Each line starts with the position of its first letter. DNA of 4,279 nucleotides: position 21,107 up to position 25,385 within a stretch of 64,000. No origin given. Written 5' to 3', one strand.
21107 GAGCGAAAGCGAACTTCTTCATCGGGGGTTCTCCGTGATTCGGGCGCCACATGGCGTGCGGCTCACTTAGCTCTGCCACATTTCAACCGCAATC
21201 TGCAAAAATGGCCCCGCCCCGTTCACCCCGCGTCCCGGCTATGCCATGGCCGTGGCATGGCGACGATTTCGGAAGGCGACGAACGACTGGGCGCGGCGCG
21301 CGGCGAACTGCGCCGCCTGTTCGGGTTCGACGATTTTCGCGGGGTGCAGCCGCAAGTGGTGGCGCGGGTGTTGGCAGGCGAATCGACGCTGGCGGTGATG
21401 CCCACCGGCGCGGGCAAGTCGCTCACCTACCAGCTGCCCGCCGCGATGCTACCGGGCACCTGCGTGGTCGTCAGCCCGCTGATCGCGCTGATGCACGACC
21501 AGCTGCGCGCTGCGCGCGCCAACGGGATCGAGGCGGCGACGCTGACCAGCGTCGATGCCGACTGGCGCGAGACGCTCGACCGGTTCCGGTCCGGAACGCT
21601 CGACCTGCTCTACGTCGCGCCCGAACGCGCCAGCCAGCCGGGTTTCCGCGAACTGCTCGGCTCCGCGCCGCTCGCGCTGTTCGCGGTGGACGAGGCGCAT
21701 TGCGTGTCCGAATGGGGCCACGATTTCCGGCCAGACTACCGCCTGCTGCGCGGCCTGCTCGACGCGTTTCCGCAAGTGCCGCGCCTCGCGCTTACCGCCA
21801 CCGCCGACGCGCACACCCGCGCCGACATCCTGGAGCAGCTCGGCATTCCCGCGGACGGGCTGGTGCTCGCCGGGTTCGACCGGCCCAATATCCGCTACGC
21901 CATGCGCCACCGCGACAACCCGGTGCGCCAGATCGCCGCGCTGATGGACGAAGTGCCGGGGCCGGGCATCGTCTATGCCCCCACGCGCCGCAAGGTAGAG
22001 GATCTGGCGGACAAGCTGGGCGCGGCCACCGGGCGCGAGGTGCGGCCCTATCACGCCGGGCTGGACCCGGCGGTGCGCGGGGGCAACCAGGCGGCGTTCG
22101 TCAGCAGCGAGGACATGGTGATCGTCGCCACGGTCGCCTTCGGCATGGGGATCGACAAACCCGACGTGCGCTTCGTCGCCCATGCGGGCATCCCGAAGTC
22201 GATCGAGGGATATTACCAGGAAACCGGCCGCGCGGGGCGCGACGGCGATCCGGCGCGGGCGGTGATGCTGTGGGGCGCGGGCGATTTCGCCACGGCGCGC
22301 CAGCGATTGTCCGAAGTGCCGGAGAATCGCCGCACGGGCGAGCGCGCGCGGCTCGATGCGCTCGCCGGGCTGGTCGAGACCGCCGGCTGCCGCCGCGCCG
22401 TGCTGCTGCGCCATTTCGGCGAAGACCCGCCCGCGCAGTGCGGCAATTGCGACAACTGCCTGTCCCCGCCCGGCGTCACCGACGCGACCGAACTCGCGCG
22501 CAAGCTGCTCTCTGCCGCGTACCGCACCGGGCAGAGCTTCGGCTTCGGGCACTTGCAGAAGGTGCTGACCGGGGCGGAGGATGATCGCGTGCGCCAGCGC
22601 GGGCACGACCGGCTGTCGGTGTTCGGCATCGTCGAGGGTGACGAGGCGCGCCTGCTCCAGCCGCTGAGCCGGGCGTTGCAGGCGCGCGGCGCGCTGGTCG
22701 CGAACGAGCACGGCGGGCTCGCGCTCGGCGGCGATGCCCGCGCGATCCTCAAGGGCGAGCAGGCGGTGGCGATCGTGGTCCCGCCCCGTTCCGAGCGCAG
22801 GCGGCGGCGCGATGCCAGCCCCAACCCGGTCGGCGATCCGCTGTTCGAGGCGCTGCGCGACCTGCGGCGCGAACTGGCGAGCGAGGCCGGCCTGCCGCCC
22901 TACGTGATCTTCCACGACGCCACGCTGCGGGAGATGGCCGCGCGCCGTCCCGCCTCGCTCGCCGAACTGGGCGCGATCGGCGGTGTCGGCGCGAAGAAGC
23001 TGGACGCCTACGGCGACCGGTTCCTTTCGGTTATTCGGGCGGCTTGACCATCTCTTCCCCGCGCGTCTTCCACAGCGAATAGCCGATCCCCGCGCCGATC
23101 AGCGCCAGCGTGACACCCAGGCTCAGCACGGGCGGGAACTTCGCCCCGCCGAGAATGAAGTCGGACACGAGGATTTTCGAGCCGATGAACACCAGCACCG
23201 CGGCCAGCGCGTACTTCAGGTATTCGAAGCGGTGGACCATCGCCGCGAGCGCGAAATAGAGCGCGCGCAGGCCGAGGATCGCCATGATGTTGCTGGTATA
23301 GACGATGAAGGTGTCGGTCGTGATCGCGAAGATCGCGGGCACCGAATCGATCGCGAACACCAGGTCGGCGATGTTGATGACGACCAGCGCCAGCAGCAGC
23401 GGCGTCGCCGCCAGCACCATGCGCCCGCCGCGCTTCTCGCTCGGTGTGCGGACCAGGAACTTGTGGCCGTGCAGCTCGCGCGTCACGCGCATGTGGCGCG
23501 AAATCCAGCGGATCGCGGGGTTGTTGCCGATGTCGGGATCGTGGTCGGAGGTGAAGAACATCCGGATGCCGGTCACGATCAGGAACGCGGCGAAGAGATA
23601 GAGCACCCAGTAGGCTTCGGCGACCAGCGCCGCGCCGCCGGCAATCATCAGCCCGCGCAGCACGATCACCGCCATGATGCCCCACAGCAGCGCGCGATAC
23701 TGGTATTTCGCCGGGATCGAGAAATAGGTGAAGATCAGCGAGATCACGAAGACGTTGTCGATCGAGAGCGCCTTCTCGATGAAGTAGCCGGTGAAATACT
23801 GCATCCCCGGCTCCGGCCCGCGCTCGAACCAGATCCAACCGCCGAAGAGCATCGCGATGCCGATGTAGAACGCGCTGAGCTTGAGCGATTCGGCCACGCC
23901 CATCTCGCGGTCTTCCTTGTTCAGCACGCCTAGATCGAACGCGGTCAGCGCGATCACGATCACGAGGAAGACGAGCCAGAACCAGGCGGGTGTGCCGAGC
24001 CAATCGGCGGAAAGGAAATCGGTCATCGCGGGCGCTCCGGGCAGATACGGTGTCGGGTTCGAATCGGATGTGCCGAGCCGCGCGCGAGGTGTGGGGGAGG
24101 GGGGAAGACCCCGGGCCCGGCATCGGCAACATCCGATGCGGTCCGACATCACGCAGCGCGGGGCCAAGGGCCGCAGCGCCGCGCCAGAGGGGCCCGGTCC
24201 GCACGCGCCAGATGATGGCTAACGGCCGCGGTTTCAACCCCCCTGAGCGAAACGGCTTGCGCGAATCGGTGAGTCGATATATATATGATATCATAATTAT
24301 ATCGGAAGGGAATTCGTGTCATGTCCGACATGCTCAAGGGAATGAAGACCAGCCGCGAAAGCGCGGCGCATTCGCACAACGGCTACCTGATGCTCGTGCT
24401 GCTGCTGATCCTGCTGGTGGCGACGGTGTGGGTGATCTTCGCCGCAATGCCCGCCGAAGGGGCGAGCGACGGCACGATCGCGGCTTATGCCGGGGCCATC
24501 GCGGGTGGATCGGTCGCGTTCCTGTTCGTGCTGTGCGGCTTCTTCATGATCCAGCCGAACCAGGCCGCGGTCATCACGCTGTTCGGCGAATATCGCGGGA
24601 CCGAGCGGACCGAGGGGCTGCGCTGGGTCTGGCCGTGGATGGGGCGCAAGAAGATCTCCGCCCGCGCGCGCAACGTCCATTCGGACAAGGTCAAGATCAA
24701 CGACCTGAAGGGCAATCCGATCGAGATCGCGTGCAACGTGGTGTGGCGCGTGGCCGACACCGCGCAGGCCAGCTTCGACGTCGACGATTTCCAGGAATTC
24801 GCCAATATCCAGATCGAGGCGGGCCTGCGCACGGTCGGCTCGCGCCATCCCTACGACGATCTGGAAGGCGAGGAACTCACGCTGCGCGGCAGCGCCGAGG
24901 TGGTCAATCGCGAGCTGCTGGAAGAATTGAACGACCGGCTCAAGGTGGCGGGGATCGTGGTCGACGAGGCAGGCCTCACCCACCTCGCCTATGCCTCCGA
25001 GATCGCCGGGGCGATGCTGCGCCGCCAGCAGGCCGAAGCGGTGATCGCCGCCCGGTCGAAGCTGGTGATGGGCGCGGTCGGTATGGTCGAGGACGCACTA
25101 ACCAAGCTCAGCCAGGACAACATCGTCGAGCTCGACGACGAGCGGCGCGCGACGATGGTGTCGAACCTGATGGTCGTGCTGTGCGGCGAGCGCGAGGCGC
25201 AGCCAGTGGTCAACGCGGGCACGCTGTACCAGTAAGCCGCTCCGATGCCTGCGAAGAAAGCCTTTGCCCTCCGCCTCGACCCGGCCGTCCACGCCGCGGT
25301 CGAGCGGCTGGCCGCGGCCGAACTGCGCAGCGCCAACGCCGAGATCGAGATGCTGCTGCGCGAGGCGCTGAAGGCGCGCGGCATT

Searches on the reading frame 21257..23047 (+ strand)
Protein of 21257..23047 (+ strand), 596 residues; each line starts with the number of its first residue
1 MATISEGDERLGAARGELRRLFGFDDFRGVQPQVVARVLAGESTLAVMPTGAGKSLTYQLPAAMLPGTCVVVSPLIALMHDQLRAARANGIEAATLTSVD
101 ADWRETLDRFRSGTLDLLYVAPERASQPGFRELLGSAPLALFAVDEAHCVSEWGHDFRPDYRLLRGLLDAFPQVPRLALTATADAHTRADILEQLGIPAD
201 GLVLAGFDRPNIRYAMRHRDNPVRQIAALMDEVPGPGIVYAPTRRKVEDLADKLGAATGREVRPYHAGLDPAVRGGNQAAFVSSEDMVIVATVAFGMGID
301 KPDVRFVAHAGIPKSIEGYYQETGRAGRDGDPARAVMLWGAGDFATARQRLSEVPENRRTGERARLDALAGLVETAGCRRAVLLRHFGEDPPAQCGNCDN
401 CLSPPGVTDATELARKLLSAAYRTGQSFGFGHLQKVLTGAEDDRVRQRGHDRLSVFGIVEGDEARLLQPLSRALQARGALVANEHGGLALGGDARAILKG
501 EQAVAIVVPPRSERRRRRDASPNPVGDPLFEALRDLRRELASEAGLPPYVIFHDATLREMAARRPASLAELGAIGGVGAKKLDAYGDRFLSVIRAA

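Call 10: search_protein_families(library=pfam, proteins=[window:21257-23047:+])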
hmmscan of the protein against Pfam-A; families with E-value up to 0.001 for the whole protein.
window:21257-23047:+ (596 aa): 5 families
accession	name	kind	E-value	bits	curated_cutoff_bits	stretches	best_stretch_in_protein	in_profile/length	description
PF09382.16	RQC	-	8.5e-26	90.5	23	1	405-513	2-112/114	RQC domain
PF00570.28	HRDC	-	1.4e-23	83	23.8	1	529-593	4-68/68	HRDC domain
PF00270.35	DEAD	-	2.7e-21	76.4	26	1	30-186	3-162/167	DEAD/DEAH box helicase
PF16124.10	RecQ_Zn_bind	-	8.3e-15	55.7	25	1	342-402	2-66/66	RecQ zinc-binding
PF00271.37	Helicase_C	-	9e-15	55.3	23.5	1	231-330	12-110/110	Helicase conserved C-terminal domain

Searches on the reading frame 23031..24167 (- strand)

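Call 10: search_protein_families(library=pfam, proteins=[window:23031-24167:-])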
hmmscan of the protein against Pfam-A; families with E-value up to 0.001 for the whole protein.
window:23031-24167:- (378 aa): 1 family
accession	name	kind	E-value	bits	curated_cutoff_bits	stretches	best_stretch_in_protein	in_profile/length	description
PF03741.22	TerC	-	7.9e-50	169.5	27.8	1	125-335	1-177/178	Integral membrane protein TerC family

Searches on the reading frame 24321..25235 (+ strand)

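Call 10: search_protein_families(library=pfam, proteins=[window:24321-25235:+])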
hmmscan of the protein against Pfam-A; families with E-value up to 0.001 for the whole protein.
window:24321-25235:+ (304 aa): 1 family
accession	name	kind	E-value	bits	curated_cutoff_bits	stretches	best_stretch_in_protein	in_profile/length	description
PF01145.31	Band_7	-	3.4e-21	76.5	23.6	1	76-245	2-168/176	SPFH domain / Band 7 family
